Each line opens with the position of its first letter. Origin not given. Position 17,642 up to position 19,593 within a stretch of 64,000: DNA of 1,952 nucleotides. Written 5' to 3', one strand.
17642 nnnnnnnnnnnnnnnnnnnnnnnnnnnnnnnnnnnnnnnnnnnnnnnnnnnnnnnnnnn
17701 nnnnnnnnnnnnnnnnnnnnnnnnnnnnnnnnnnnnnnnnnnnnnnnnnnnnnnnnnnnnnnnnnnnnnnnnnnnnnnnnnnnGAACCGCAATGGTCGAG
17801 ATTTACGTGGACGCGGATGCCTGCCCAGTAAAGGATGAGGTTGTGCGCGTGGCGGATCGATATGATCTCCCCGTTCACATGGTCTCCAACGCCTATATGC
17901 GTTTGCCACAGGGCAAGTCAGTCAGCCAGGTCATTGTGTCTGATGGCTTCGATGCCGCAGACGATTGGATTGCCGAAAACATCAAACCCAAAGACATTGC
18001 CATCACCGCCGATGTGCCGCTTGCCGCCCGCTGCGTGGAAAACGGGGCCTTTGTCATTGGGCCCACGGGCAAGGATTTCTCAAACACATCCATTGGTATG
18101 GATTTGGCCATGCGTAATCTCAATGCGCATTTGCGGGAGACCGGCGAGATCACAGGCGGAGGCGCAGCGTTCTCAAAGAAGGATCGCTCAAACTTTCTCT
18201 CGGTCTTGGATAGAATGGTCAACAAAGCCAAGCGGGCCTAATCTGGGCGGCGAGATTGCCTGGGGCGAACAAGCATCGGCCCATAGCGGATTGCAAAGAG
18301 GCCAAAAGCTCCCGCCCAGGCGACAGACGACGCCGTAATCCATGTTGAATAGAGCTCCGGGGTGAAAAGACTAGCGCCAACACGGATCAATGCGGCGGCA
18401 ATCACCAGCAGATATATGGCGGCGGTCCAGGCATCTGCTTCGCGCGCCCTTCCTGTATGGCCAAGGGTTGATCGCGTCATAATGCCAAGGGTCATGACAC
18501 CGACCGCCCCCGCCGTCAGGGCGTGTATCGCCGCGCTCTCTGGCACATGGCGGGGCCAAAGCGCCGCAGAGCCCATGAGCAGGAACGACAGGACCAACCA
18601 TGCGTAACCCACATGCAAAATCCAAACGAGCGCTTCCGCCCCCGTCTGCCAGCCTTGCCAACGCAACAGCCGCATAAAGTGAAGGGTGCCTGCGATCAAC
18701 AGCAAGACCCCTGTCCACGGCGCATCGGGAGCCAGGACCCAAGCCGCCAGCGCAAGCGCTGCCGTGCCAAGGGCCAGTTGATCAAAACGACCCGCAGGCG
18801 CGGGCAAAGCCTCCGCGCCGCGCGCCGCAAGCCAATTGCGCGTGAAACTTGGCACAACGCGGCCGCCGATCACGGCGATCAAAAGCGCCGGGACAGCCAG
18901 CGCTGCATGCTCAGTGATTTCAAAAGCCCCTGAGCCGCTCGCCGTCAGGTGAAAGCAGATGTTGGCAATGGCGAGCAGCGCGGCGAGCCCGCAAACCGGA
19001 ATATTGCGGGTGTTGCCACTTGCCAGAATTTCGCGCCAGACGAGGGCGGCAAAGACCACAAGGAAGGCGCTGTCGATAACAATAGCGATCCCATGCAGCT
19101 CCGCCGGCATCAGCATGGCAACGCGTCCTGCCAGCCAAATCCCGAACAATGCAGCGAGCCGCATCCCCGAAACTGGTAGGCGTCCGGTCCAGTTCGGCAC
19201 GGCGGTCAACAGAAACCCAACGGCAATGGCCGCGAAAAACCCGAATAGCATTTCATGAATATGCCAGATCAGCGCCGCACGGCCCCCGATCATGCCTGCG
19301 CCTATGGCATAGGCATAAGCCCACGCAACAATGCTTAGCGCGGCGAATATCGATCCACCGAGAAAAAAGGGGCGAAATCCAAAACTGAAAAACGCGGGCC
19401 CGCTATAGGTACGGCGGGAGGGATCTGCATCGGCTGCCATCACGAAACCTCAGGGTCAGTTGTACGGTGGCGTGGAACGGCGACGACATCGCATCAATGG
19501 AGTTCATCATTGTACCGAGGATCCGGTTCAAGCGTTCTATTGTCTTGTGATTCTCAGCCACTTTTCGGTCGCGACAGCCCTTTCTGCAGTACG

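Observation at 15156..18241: All three AmmeMemoRadiSam components fused in one 875-aa ORF, with YaiI immediately downstream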

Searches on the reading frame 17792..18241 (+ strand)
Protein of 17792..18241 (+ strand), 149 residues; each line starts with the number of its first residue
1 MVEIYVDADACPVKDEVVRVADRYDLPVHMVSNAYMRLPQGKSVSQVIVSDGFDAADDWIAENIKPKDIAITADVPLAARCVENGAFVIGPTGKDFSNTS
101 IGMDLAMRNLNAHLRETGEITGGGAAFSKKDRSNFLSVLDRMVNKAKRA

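Call 3: search_protein_families(library=pfam, proteins=[window:17792-18241:+], max_evalue=0.01)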
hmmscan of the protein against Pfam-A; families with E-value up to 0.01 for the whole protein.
window:17792-18241:+ (149 aa): 1 family
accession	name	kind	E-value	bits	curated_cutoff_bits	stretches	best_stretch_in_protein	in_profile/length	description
PF02639.20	DUF188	-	4.8e-45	152.8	24.3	1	16-145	1-130/130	Uncharacterized BCR, YaiI/YqxD family COG1671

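Call 4: search_protein_families(library=ncbifam, proteins=[window:17792-18241:+], max_evalue=0.01)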
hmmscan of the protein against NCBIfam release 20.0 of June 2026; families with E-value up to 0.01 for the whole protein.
window:17792-18241:+ (149 aa): 1 family
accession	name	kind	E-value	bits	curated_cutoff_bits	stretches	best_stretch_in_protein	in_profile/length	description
NF001095.0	PRK00124.1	equivalog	1.7e-54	183.7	139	1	3-148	2-147/150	YaiI/YqxD family protein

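Call 14: list_cluster_members(proteins=[P0001, window:17792-18241:+, P0010, P0003])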
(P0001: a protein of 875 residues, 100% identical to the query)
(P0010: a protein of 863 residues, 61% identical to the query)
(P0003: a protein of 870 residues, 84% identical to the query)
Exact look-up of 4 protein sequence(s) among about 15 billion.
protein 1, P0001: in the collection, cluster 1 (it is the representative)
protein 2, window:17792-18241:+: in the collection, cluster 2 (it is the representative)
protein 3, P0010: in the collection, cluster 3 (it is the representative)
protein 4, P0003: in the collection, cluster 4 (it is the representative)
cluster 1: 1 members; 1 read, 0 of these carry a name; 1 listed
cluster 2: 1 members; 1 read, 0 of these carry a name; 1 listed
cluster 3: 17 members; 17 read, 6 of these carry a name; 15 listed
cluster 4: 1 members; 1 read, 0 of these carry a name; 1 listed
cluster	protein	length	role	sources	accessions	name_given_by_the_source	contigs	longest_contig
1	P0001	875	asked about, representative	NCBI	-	-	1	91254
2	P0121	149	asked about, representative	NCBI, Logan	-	-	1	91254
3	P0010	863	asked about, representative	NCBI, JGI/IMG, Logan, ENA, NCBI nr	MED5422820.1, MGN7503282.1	MAG: AmmeMemoRadiSam system radical SAM enzyme [Pseudomonadota bacterium] | pyruvate formate lyase activating enzyme | AmmeMemoRadiSam system radical SAM enzyme [Pseudomonadota bacterium]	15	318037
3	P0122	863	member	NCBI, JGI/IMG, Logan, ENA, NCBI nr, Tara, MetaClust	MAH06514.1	MAG: hypothetical protein CL561_13240 [Alphaproteobacteria bacterium] | hypothetical protein [Alphaproteobacteria bacterium] | strand:+ start:81162 stop:83753 length:2592 start_codon:yes stop_codon:yes ...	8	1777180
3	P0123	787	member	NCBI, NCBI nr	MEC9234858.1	MAG: AmmeMemoRadiSam system radical SAM enzyme, partial [Pseudomonadota bacterium] | AmmeMemoRadiSam system radical SAM enzyme [Pseudomonadota bacterium]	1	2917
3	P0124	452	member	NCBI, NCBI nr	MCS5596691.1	MAG: AmmeMemoRadiSam system protein B [Alphaproteobacteria bacterium] | AmmeMemoRadiSam system protein B [Alphaproteobacteria bacterium]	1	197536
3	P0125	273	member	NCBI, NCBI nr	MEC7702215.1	MAG: AmmeMemoRadiSam system protein A, partial [Pseudomonadota bacterium] | AmmeMemoRadiSam system protein A [Pseudomonadota bacterium]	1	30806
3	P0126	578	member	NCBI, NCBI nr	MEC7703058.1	MAG: AmmeMemoRadiSam system radical SAM enzyme, partial [Pseudomonadota bacterium] | AmmeMemoRadiSam system radical SAM enzyme [Pseudomonadota bacterium]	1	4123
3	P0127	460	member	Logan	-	-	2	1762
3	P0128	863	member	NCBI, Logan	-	-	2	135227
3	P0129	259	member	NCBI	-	-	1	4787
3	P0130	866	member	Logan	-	-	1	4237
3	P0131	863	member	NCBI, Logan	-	-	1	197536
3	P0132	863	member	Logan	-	-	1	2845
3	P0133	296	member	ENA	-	-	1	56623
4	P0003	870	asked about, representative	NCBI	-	-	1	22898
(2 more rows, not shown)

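Call 29: search_solved_structures(query=window:17792-18241:+, max_evalue=1)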
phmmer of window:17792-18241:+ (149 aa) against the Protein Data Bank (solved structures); distinct sequences matched with E-value up to 1: 0.

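Call 35: find_homologous_proteins(query=window:17792-18241:+, max_evalue=1e-10)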
Query window:17792-18241:+ (149 aa): 7999 proteins with E <= 1e-10 among 8000 candidates; the best 120 are listed.
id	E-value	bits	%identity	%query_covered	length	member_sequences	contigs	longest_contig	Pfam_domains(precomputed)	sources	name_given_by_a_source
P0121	3.7e-92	324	100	100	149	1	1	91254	PF02639.21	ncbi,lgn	-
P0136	3.0e-85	301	93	100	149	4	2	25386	PF02639.21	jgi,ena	-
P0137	2.0e-82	292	90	100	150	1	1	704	PF02639.21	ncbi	-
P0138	6.7e-82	291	90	99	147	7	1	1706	PF02639.21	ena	-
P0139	1.9e-81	289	90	100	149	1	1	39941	PF02639.21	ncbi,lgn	-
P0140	2.8e-79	282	88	99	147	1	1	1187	PF02639.21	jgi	-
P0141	5.3e-79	281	88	99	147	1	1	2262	PF02639.21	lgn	-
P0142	1.9e-78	279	86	99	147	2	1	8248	PF02639.21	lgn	-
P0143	3.6e-77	275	85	99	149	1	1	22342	PF02639.21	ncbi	-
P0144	5.4e-77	275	86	98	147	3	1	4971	PF02639.21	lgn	-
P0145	6.9e-77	274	86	99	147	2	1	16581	PF02639.21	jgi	-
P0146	6.9e-77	274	85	99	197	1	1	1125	PF02639.21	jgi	-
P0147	2.0e-76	273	86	98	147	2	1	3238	PF02639.21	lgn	-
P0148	5.0e-76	272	86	99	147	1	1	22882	PF02639.21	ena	-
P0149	6.3e-76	271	86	99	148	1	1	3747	PF02639.21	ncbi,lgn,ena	-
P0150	2.1e-66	240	85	87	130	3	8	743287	PF02639.21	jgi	-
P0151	1.4e-64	234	91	82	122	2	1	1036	PF02639.21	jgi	-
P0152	7.5e-59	216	66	100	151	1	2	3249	PF02639.21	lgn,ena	-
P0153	1.9e-58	215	64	100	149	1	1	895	PF02639.21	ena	-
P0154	2.3e-58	214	66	99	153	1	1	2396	PF02639.21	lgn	-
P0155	2.4e-58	214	66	100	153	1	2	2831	PF02639.21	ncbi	-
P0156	2.7e-58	214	71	94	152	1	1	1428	PF02639.21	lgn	-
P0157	3.8e-58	214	67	99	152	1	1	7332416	PF02639.21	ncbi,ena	-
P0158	6.5e-58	213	66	100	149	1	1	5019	PF02639.21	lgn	-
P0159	9.4e-58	212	65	99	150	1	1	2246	PF02639.21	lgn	-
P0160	9.5e-58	212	66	100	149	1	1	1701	PF02639.21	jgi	-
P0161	1.0e-57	212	66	99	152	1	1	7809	PF02639.21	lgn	-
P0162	1.3e-57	212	66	100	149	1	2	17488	PF02639.21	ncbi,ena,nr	ncbi:MAG: YaiI/YqxD family protein [Alphaproteobacteria bacterium]|nr:YaiI/YqxD family protein [Alph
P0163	1.3e-57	212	63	100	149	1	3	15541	PF02639.21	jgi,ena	-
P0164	1.5e-57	212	65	100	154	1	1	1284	PF02639.21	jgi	-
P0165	1.6e-57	212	66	100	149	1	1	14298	PF02639.21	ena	-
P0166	1.9e-57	211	63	100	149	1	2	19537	PF02639.21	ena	-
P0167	2.0e-57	211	66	99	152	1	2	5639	PF02639.21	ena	-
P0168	2.0e-57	211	68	100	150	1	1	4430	PF02639.21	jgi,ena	-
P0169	2.5e-57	211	65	100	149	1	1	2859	PF02639.21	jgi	-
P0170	3.4e-57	211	62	100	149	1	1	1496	PF02639.21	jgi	-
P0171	3.5e-57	210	66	95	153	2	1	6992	PF02639.21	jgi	jgi:uncharacterized protein YaiI (UPF0178 family)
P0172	4.6e-57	210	66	99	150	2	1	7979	PF02639.21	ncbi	-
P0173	7.0e-57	210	66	100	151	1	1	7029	PF02639.21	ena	-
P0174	9.0e-57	209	66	99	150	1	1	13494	PF02639.21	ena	-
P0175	9.3e-57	209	66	100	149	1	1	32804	PF02639.21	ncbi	-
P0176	9.4e-57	209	64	99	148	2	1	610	PF02639.21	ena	-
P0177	9.7e-57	209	66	99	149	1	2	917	PF02639.21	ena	-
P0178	1.0e-56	209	66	99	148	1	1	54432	PF02639.21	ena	-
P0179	1.3e-56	209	66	99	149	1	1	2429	PF02639.21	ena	-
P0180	1.4e-56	209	66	100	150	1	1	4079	PF02639.21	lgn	-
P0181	1.4e-56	209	66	99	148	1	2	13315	PF02639.21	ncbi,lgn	-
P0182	1.4e-56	209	66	100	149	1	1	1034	PF02639.21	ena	-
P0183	1.8e-56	208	65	99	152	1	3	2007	PF02639.21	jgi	jgi:uncharacterized protein YaiI (UPF0178 family)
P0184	2.6e-56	208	64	99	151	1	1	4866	PF02639.21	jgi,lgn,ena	-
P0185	3.0e-56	207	65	100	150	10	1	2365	PF02639.21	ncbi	-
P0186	4.1e-56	207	66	99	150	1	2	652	PF02639.21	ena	-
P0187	4.7e-56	207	62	100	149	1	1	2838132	PF02639.21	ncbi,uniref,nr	ncbi:YaiI/YqxD family protein [Sneathiella limimaris]|uniref:YaiI/YqxD family protein n=1 Tax=Sneath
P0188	4.9e-56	207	65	99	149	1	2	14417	PF02639.21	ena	-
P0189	5.6e-56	207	66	99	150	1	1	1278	PF02639.21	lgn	-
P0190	6.8e-56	206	66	99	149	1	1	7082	PF02639.21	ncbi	-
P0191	7.0e-56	206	65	99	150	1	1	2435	PF02639.21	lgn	-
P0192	7.9e-56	206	61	99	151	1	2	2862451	PF02639.21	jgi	jgi:uncharacterized protein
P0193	8.9e-56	206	66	97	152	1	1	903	PF02639.21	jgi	jgi:uncharacterized protein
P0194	9.4e-56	206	65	99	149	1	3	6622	PF02639.21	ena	-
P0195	1.1e-55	206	66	97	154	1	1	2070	PF02639.21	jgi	jgi:uncharacterized protein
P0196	1.1e-55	206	62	99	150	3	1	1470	PF02639.21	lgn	-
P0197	1.4e-55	205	64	99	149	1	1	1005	PF02639.21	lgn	-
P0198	1.4e-55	205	65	99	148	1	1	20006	PF02639.21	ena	-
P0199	1.8e-55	205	64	96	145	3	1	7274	PF02639.21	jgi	-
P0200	1.8e-55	205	62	99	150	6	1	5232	PF02639.21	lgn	-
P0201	1.9e-55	205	61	99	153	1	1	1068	PF02639.21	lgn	-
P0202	2.1e-55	205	65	100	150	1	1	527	PF02639.21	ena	-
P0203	2.1e-55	205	62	100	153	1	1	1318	PF02639.21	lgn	-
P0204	2.5e-55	204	64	99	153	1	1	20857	PF02639.21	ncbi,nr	ncbi:MAG: YaiI/YqxD family protein [Inquilinus sp.]|nr:YaiI/YqxD family protein [Inquilinus sp.]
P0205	2.6e-55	204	62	100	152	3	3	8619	PF02639.21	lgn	-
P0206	3.0e-55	204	69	94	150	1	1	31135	PF02639.21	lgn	-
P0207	3.1e-55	204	65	99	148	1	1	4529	PF02639.21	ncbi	-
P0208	3.4e-55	204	65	99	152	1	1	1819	PF02639.21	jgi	jgi:uncharacterized protein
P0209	4.3e-55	204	65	99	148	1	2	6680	PF02639.21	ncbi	-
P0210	4.4e-55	204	66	97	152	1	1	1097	PF02639.21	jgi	jgi:uncharacterized protein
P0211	5.8e-55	203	63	99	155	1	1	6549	PF02639.21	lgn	-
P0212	6.4e-55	203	65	97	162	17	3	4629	PF02639.21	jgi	jgi:uncharacterized protein YaiI (UPF0178 family)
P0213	6.4e-55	203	63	99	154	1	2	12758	PF02639.21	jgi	jgi:uncharacterized protein YaiI (UPF0178 family)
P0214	7.0e-55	203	62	99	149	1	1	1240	PF02639.21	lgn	-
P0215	9.2e-55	203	66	99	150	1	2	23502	PF02639.21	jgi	jgi:uncharacterized protein YaiI (UPF0178 family)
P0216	9.3e-55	203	64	99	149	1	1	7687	PF02639.21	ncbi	ncbi:MAG: YaiI/YqxD family protein [Hyphomicrobium sp.]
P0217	1.1e-54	202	66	98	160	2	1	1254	PF02639.21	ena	-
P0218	1.3e-54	202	67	97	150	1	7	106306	PF02639.21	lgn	-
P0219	1.3e-54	202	65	95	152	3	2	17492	PF02639.21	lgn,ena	-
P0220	1.4e-54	202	65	97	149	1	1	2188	PF02639.21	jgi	jgi:uncharacterized protein YaiI (UPF0178 family)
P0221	1.5e-54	202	64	97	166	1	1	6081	PF02639.21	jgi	-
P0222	1.5e-54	202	66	97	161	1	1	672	PF02639.21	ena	-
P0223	1.6e-54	202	66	99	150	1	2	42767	PF02639.21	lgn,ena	-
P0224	1.6e-54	202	65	97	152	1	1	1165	PF02639.21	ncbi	-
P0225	1.6e-54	202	65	97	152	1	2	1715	PF02639.21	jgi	jgi:uncharacterized protein YaiI (UPF0178 family)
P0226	1.6e-54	202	64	97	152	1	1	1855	PF02639.21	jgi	jgi:uncharacterized protein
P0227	1.7e-54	202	63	99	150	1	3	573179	PF02639.21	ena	-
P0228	1.9e-54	202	65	100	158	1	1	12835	PF02639.21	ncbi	-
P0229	2.2e-54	201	65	99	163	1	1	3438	PF02639.21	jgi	jgi:uncharacterized protein YaiI (UPF0178 family)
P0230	2.3e-54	201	63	100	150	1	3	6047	PF02639.21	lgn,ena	-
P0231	2.4e-54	201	64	99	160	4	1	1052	PF02639.21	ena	-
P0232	2.5e-54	201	64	99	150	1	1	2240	PF02639.21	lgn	-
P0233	2.5e-54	201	64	97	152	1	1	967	PF02639.21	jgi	jgi:uncharacterized protein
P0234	2.6e-54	201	63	99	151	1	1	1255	PF02639.21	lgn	-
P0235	2.6e-54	201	66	97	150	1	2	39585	PF02639.21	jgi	-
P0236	2.7e-54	201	64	97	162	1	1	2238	PF02639.21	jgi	jgi:uncharacterized protein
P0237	3.1e-54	201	64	99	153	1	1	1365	PF02639.21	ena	-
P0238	3.3e-54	201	61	99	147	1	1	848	PF02639.21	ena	-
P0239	3.4e-54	201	64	98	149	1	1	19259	PF02639.21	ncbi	-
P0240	3.4e-54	201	68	95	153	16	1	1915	PF02639.21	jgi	jgi:uncharacterized protein YaiI (UPF0178 family)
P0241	3.4e-54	201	64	98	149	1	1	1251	PF02639.21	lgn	-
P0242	3.4e-54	201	65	99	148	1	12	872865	PF02639.21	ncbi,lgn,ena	ncbi:YaiI/YqxD family protein [Leptospira interrogans]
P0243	3.4e-54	201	65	99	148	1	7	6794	PF02639.21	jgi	jgi:uncharacterized protein YaiI (UPF0178 family)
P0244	3.4e-54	201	63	97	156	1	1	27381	PF02639.21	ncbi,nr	ncbi:MAG: YaiI/YqxD family protein [Magnetococcales bacterium]|nr:YaiI/YqxD family protein [Magnetoc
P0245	3.6e-54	201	61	100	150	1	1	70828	PF02639.21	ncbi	-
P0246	3.7e-54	201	63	97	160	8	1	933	PF02639.21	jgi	jgi:uncharacterized protein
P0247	3.8e-54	201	66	97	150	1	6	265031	PF02639.21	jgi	jgi:uncharacterized protein YaiI (UPF0178 family)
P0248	3.8e-54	201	64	99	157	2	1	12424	PF02639.21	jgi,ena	-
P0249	3.8e-54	201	63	99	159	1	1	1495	PF02639.21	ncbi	-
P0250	4.4e-54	200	61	100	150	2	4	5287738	PF02639.21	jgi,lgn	-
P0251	4.4e-54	200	61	100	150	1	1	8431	PF02639.21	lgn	-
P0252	4.5e-54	200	65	97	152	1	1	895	PF02639.21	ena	-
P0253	4.6e-54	200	60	99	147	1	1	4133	PF02639.21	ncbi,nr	ncbi:MAG: YaiI/YqxD family protein [Sneathiella sp.]|nr:YaiI/YqxD family protein [Sneathiella sp.]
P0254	4.6e-54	200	64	97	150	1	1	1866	PF02639.21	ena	-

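Call 36: find_encoding_contigs(protein=P0136, flank=6000, max_places=2)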
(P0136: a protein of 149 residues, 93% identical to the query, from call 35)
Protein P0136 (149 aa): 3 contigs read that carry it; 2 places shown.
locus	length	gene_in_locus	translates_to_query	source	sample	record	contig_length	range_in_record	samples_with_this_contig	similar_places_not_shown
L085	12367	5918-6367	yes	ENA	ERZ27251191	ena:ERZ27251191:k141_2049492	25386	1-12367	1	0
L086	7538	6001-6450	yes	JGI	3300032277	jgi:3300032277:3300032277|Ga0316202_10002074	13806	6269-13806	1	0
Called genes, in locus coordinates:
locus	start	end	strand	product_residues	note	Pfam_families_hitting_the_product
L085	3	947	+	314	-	?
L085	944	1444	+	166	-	PF05751:FixH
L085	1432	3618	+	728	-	PF00403:HMA, PF00122:E1-E2_ATPase, PF00702:Hydrolase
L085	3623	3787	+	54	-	PF03597:FixS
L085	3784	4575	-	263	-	-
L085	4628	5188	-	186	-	-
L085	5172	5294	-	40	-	-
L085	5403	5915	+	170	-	PF01643:Acyl-ACP_TE, PF20791:Acyl-ACP_TE_C (weak), PF13279:4HBT_2, PF03061:4HBT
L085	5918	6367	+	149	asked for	PF02639:DUF188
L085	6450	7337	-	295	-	PF00487:FA_desaturase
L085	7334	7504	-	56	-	-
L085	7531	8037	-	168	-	PF01638:HxlR, PF12802:MarR_2 (faint)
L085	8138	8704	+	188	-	PF13302:Acetyltransf_3, PF00583:Acetyltransf_1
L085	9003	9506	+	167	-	PF13302:Acetyltransf_3, PF13420:Acetyltransf_4, PF00583:Acetyltransf_1, PF13508:Acetyltransf_7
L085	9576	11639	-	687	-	PF08376:NIT, PF00672:HAMP, PF00015:MCPsignal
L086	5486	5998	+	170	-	PF01643:Acyl-ACP_TE, PF20791:Acyl-ACP_TE_C (weak), PF13279:4HBT_2, PF03061:4HBT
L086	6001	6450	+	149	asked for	PF02639:DUF188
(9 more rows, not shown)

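Call 37: find_encoding_contigs(protein=P0139, flank=6000, max_places=2)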
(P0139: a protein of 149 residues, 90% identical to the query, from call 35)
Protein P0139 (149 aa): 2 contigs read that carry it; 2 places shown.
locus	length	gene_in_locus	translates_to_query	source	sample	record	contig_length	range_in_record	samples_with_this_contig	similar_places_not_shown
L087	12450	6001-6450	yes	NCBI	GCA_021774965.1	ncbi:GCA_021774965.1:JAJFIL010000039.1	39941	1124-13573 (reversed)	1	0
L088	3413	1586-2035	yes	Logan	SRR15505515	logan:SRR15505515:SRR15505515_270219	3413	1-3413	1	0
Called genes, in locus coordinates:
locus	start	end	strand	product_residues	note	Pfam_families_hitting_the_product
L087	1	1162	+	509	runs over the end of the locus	PF12801:Fer4_5, PF13534:Fer4_17 (faint), PF13183:Fer4_8 (faint), PF13746:Fer4_18, PF11614:FixG_C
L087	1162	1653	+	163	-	PF05751:FixH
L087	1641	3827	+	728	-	PF00403:HMA, PF00122:E1-E2_ATPase, PF00702:Hydrolase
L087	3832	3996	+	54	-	PF03597:FixS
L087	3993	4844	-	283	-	-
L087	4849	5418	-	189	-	-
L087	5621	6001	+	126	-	PF01643:Acyl-ACP_TE, PF03061:4HBT (weak), PF13279:4HBT_2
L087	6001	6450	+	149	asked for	PF02639:DUF188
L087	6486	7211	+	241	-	PF00106:adh_short, PF08659:KR, PF23441:SDR (weak), PF13561:adh_short_C2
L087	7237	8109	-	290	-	PF00487:FA_desaturase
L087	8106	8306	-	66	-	-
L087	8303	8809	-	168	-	PF01638:HxlR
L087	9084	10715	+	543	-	PF00916:Sulfate_transp, PF01740:STAS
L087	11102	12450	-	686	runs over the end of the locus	PF08376:NIT, PF00672:HAMP, PF00015:MCPsignal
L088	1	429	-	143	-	?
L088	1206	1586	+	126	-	PF01643:Acyl-ACP_TE, PF03061:4HBT (weak), PF13279:4HBT_2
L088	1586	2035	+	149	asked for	PF02639:DUF188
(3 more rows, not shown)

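Call 38: find_encoding_contigs(protein=P0143, flank=6000, max_places=2)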
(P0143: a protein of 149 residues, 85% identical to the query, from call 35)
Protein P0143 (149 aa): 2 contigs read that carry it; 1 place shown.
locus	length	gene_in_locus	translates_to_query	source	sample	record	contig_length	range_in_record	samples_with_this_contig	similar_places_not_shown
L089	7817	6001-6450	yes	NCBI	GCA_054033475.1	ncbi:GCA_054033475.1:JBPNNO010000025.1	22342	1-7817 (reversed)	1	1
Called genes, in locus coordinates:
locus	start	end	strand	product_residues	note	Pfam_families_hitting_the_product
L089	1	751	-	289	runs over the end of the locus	PF00378:ECH_1, PF16113:ECH_2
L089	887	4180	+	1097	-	PF00133:tRNA-synt_1, PF09334:tRNA-synt_1g (weak), PF08264:Anticodon_1, PF19302:DUF5915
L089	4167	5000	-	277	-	-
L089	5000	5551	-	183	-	-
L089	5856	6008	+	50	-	PF20791:Acyl-ACP_TE_C (weak)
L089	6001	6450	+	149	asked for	PF02639:DUF188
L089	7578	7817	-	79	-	?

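Call 39: find_encoding_contigs(protein=P0148, flank=6000, max_places=2)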
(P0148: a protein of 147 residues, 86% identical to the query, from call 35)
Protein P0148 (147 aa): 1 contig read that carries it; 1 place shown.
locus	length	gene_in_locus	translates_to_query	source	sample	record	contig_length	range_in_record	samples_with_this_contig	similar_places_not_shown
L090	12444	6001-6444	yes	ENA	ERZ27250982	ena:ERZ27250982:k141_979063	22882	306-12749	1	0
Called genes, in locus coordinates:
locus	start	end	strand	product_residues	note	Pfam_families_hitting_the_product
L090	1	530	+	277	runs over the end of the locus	?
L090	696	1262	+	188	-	PF07617:DUF1579 (faint)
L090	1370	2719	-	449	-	PF00120:Gln-synt_C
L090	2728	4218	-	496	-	PF00171:Aldedh, PF05893:LuxC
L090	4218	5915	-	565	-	PF00732:GMC_oxred_N, PF00890:FAD_binding_2 (faint), PF05199:GMC_oxred_C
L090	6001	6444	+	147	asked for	PF02639:DUF188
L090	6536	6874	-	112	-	-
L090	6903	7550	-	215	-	-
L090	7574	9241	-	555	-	-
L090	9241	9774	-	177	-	-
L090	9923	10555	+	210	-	PF00072:Response_reg, PF00196:GerE, PF08281:Sigma70_r4_2 (weak)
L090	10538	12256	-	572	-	PF00512:HisKA, PF02518:HATPase_c, PF13581:HATPase_c_2 (faint), PF00072:Response_reg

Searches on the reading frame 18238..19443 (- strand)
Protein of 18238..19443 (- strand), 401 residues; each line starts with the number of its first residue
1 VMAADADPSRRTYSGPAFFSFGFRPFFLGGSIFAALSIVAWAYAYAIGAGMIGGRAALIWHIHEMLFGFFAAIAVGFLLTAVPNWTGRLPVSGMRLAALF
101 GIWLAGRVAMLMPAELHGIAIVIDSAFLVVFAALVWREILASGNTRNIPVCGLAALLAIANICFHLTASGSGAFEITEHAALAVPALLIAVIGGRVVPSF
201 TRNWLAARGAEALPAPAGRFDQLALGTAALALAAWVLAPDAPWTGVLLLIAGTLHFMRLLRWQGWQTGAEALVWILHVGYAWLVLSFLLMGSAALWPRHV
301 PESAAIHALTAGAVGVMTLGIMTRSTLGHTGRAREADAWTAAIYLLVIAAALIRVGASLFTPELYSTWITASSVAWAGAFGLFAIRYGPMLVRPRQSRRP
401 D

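Call 3: search_protein_families(library=pfam, proteins=[window:18238-19443:-], max_evalue=0.01)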
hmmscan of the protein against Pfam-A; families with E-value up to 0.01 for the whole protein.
window:18238-19443:- (401 aa): 1 family
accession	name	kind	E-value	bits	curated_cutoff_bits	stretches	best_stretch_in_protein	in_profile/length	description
PF05940.17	NnrS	-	3.1e-113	379.3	28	1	17-395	1-371/371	NnrS protein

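Call 4: search_protein_families(library=ncbifam, proteins=[window:18238-19443:-], max_evalue=0.01)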
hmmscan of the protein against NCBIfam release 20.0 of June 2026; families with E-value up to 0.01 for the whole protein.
window:18238-19443:- (401 aa): 0 families
